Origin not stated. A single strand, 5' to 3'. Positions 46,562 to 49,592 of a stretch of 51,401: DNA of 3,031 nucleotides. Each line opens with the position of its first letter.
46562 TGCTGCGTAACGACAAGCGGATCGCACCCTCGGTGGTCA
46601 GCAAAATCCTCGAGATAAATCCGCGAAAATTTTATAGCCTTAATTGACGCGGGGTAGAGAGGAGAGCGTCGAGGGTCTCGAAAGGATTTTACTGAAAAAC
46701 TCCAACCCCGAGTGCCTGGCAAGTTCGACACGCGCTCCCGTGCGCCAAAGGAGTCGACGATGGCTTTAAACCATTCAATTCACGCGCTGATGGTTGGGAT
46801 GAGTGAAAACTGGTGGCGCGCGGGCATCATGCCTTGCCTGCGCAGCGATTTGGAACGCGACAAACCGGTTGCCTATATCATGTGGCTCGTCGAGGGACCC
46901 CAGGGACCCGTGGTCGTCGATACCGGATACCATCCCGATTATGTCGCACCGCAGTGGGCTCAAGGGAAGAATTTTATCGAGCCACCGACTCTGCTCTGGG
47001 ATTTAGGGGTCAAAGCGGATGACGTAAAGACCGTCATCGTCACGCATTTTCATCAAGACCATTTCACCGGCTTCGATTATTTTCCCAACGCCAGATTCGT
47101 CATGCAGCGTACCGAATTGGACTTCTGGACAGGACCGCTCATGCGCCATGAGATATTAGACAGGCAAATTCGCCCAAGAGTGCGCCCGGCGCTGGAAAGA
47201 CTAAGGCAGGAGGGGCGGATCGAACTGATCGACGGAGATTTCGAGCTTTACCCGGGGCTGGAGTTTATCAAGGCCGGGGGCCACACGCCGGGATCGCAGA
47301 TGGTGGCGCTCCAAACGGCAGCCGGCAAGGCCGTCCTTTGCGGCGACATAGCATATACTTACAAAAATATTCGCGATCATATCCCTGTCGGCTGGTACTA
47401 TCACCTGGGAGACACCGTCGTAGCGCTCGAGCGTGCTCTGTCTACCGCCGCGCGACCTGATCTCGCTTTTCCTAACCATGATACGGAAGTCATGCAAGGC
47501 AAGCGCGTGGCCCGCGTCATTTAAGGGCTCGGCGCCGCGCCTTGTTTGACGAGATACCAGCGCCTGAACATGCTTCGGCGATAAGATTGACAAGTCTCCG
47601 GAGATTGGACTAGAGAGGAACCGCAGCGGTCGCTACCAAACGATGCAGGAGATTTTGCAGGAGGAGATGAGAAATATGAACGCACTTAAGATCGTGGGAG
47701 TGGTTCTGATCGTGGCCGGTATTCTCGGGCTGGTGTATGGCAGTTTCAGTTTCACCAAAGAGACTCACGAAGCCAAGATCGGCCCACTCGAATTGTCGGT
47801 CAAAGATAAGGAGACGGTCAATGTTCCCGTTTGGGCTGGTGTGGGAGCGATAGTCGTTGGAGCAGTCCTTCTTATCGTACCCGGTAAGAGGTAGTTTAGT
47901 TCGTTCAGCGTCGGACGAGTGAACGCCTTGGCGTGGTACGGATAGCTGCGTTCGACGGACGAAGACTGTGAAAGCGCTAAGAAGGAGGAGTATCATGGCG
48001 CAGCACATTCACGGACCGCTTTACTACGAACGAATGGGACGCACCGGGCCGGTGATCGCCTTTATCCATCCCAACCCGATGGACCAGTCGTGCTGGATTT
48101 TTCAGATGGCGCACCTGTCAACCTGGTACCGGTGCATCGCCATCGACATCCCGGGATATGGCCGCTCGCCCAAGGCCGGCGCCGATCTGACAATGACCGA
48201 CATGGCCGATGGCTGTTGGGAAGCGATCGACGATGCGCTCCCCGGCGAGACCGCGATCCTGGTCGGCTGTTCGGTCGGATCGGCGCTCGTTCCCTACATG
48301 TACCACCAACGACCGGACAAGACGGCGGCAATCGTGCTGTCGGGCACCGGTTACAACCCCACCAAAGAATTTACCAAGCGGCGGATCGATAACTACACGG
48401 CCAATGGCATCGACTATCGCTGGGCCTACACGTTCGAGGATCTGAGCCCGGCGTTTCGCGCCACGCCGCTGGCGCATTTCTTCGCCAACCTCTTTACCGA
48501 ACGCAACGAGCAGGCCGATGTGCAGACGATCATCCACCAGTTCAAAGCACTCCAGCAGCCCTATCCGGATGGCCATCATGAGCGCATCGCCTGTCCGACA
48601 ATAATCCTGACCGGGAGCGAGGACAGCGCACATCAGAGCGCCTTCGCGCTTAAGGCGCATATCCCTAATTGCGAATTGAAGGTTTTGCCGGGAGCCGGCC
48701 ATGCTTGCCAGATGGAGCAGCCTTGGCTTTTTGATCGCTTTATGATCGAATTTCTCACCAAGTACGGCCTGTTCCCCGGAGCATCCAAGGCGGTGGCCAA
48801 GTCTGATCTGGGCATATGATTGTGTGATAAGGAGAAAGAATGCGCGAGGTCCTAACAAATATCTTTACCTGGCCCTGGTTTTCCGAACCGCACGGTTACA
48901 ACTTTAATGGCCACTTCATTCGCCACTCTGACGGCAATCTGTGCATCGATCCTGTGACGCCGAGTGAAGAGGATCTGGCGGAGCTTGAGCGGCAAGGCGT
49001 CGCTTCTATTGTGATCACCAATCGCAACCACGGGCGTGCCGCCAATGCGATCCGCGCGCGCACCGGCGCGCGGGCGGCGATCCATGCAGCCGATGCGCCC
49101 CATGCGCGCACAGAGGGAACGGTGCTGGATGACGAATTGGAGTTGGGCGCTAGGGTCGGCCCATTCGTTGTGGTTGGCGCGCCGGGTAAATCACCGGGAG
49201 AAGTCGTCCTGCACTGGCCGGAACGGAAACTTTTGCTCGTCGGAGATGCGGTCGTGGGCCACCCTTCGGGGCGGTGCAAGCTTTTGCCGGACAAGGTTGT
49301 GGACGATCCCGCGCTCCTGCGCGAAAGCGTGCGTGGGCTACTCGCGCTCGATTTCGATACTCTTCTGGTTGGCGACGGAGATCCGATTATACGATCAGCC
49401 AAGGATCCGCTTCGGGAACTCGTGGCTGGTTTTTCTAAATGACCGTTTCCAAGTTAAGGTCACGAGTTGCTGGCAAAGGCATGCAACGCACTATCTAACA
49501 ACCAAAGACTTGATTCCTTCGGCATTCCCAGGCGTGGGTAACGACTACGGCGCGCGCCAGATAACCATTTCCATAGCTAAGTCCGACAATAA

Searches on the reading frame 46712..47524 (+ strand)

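Call 54: search_protein_families(library=pfam, proteins=[window:46712-47524:+], max_evalue=0.001)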
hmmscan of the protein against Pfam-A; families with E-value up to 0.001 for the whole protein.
window:46712-47524:+ (270 aa): 2 families
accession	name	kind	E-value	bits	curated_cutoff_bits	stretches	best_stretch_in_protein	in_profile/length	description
PF00753.33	Lactamase_B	-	7.3e-22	78.7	22.7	1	58-243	9-182/196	Metallo-beta-lactamase superfamily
PF12706.13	Lactamase_B_2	-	1.7e-05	24.9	27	1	101-220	27-150/200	Beta-lactamase superfamily domain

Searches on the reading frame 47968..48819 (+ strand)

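Call 54: search_protein_families(library=pfam, proteins=[window:47968-48819:+], max_evalue=0.001)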
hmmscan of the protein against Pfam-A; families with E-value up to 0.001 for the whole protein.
window:47968-48819:+ (283 aa): 3 families
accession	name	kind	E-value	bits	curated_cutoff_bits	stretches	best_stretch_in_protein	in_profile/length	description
PF00561.26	Abhydrolase_1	-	2e-17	64.1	25.8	1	29-250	2-243/245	alpha/beta hydrolase fold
PF12697.13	Abhydrolase_6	-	9.7e-17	62.8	26.3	1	32-252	3-211/217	Alpha/beta hydrolase family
PF12146.15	Hydrolase_4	-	2.8e-10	40.4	27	1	54-251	32-238/239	Serine aminopeptidase, S33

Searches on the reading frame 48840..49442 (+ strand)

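Call 54: search_protein_families(library=pfam, proteins=[window:48840-49442:+], max_evalue=0.001)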
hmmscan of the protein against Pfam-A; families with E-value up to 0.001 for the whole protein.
window:48840-49442:+ (200 aa): 2 families
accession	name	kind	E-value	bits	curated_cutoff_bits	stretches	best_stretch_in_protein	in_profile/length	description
PF14597.12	Lactamase_B_5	-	1.2e-23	84.1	28.4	1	7-196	8-197/199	Metallo-beta-lactamase superfamily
PF00753.33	Lactamase_B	-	8.7e-08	32.8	22.7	1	26-178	10-195/196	Metallo-beta-lactamase superfamily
